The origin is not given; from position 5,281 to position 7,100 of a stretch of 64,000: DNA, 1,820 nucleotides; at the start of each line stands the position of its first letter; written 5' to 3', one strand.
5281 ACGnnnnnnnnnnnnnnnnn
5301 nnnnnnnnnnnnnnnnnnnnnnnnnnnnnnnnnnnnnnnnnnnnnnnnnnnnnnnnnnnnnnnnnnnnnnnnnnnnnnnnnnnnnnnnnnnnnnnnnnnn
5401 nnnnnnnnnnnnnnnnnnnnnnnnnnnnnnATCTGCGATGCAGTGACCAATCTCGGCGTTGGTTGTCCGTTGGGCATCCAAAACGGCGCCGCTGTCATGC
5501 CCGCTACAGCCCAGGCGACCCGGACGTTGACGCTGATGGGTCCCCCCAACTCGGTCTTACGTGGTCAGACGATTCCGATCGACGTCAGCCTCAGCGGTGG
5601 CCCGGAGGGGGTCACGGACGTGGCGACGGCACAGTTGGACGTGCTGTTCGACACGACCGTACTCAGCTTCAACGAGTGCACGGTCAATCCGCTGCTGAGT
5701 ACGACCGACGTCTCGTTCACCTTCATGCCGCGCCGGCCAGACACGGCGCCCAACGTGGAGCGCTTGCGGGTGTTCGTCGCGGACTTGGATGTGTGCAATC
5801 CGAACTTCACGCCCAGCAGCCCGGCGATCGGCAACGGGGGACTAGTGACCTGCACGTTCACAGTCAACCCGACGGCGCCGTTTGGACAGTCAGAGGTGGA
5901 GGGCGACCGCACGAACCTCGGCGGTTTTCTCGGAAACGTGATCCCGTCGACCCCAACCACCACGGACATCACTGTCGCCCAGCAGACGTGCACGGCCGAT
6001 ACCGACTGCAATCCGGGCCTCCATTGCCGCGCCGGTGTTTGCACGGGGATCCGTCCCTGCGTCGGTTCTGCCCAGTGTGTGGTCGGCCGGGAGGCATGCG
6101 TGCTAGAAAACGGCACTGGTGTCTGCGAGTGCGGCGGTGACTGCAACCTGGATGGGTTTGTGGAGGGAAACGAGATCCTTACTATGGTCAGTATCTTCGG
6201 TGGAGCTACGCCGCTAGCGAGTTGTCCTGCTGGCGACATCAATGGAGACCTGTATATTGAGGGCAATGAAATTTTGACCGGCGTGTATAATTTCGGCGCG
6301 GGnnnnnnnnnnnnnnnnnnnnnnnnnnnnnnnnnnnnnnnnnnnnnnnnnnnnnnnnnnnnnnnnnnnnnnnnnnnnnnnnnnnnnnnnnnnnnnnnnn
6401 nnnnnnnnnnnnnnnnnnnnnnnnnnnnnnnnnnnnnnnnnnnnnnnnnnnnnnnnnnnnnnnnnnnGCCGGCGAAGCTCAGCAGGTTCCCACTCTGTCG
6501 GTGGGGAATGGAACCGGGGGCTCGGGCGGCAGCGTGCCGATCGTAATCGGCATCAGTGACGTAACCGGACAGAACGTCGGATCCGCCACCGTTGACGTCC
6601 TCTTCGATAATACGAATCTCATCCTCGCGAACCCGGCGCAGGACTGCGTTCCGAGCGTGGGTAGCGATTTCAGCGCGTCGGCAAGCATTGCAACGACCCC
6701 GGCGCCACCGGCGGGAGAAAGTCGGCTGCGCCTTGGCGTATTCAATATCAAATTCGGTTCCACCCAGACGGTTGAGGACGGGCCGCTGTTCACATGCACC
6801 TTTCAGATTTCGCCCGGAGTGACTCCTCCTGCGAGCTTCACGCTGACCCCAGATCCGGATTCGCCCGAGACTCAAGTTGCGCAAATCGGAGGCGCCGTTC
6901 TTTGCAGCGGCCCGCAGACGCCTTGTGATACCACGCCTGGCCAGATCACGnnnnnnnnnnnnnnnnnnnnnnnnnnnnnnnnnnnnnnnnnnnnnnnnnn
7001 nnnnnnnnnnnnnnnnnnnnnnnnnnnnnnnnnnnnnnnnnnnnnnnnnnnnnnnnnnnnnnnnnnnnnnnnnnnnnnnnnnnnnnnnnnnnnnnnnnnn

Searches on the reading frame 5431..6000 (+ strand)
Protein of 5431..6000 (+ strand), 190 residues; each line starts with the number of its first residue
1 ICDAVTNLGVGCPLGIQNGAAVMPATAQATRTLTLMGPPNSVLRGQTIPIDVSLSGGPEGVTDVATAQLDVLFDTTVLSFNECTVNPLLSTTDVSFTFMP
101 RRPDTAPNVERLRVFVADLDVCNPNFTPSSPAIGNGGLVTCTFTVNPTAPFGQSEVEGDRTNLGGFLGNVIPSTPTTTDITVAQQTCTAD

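Call 30: search_solved_structures(query=window:5431-6000:+, max_evalue=10, show_alignments=2)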
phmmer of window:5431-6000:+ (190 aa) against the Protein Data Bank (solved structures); distinct sequences matched with E-value up to 10: 0.

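Call 33: search_protein_families(library=pfam, proteins=[window:5431-6000:+], max_evalue=5)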
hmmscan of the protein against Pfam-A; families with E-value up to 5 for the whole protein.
window:5431-6000:+ (190 aa): 1 family
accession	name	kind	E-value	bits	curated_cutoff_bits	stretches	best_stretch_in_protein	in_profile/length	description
PF00963.24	Cohesin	-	0.00029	21.5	24.1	1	45-96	13-62/139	Cohesin domain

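Call 63: search_protein_representatives(alignment_id=A8)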
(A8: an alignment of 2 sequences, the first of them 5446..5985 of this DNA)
Query: 2 sequences, 187 profile positions. Proteins with E-value up to 0.001 (for the whole library): 68; up to 1e-10: 20; up to 1e-30: 3. The best 68 are listed.
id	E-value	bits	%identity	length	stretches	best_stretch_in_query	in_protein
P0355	1.2e-92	325.0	-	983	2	1-187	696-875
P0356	5.4e-42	160.0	-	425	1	1-185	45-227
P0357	2.0e-31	125.5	-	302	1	36-186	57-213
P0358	4.7e-26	108.0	-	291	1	82-187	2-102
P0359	2.8e-24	102.2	-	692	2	3-160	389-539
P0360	6.7e-24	100.9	-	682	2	28-174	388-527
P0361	2.8e-22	95.7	-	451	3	22-174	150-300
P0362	9.6e-20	87.4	-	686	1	2-179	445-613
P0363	4.9e-19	85.1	-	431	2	15-185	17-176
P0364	7.4e-19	84.5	-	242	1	56-184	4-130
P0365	1.4e-18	83.6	-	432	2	21-182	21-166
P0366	4.5e-18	82.0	-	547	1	36-175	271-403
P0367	7.4e-18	81.2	-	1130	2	2-187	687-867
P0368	3.7e-14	69.2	-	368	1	2-177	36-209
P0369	2.2e-13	66.7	-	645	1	5-183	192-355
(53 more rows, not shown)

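Call 65: search_protein_families(library=pfam, alignment_id=A9, max_evalue=0.01)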
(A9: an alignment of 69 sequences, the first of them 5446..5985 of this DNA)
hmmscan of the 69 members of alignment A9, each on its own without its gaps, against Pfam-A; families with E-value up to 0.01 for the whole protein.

A. member 1, window:5446-5985:+ (180 aa): 1 family
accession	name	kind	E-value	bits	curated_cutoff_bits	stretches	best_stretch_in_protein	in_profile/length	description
PF00963.24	Cohesin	-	0.00026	21.6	24.1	0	40-91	13-62/139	Cohesin domain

B. families by the number of members that match (of 69 scanned): 26 families (the first 25 are shown)
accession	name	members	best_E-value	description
PF00963.24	Cohesin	47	1.8e-13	Cohesin domain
PF23416.1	DUF7107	8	2.6e-11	Domain of unknown function (DUF7107)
PF00404.24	Dockerin_1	4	2.2e-09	Dockerin type I domain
PF04706.18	Dickkopf_N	4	3.1e-07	Dickkopf N-terminal cysteine-rich region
PF00036.39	EF-hand_1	3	0.00022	EF hand domain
PF15902.12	Sortilin-Vps10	2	9.1e-13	Sortilin, neurotensin receptor 3,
PF07676.18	PD40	2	1.1e-07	WD40-like Beta Propeller Repeat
PF14870.12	PSII_BNR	2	1.2e-06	Photosynthesis system II assembly factor YCF48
PF13202.12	EF-hand_5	2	0.0016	EF hand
PF21164.2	Dumpy_DPY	2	0.0026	Dumpy, DPY module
PF24684.1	Vgb_lyase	1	9.6e-106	Virginiamycin B lyase family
PF13517.12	FG-GAP_3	1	7.8e-31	FG-GAP-like repeat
PF00082.27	Peptidase_S8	1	4.5e-27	Subtilase family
PF07995.17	GSDH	1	9e-07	Glucose / Sorbosone dehydrogenase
PF02412.23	TSP_3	1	2.9e-05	Thrombospondin type 3 repeat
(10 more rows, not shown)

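Call 66: search_solved_structures(query=A9, max_evalue=0.1, show_alignments=1)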
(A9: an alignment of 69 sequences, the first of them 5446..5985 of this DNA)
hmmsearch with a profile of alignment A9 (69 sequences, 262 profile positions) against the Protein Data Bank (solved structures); distinct sequences matched with E-value up to 0.1: 18.
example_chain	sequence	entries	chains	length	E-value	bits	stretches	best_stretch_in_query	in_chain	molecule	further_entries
6kg8_A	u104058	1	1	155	3.1e-13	52.9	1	48-203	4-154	Probably cellulosomal scaffolding protein, secreted cellulose-binding and cohesin domain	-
6kgc_A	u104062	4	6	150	9.4e-13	51.3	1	51-200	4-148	Probably cellulosomal scaffolding protein, secreted cellulose-binding and cohesin domain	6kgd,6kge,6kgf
5nrk_A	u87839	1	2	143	3.6e-08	36.3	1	53-196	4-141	Endoglucanase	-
5nrm_A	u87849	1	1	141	5.9e-08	35.6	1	55-196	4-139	Endoglucanase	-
5n5p_A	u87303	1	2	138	1.5e-05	27.7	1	153-198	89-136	Putative cellulosomal scaffoldin protein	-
4ums_A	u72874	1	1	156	2.6e-05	26.9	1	55-201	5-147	CELLULOSOMAL ANCHORING SCAFFOLDIN B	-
3kcp_A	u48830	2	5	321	3.3e-05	26.5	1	50-99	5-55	Cellulosomal-scaffolding protein A | Cellulosome anchoring protein cohesin region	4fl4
3ul4_A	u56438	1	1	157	0.00098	21.7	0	49-98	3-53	Cellulosome-anchoring protein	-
5lxv_A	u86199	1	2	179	0.003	20.1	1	50-169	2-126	Scaffoldin C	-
1ohz_A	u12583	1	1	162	0.005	19.4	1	51-98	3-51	CELLULOSOMAL SCAFFOLDING PROTEIN A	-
2vn5_A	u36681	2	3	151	0.0085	18.6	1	50-99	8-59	SCAFFOLDING PROTEIN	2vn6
3l8q_A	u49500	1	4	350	0.01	18.4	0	54-103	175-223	Cellulosomal scaffoldin adaptor protein B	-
4uyp_A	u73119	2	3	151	0.011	18.3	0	54-93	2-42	Cellulosomal scaffoldin anchoring protein C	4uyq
2xdh_A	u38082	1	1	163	0.022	17.3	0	54-201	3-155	COHESIN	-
1g1k_A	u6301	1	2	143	0.023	17.2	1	54-99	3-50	SCAFFOLDING PROTEIN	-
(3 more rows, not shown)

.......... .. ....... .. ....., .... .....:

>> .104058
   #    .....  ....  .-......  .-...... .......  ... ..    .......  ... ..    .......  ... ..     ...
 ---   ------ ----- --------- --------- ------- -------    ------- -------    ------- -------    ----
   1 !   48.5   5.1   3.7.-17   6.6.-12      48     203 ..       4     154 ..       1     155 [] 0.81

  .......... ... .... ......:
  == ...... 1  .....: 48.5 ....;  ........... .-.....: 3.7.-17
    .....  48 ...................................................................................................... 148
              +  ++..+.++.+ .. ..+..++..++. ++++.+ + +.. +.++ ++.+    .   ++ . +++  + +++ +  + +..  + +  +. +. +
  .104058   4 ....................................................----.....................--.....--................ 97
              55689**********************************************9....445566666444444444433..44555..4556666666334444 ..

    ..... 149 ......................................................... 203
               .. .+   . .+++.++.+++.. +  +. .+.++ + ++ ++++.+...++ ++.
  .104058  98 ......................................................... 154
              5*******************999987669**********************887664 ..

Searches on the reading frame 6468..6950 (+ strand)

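Call 33: search_protein_families(library=pfam, proteins=[window:6468-6950:+], max_evalue=5)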
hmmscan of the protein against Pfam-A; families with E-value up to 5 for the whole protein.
window:6468-6950:+ (161 aa): 2 families
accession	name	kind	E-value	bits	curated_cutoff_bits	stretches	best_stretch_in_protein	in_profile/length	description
PF11940.14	DUF3458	-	0.007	17.2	28.6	1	23-73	40-91/95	Domain of unknown function (DUF3458) Ig-like fold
PF00963.24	Cohesin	-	0.0071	17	24.1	1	9-115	2-102/139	Cohesin domain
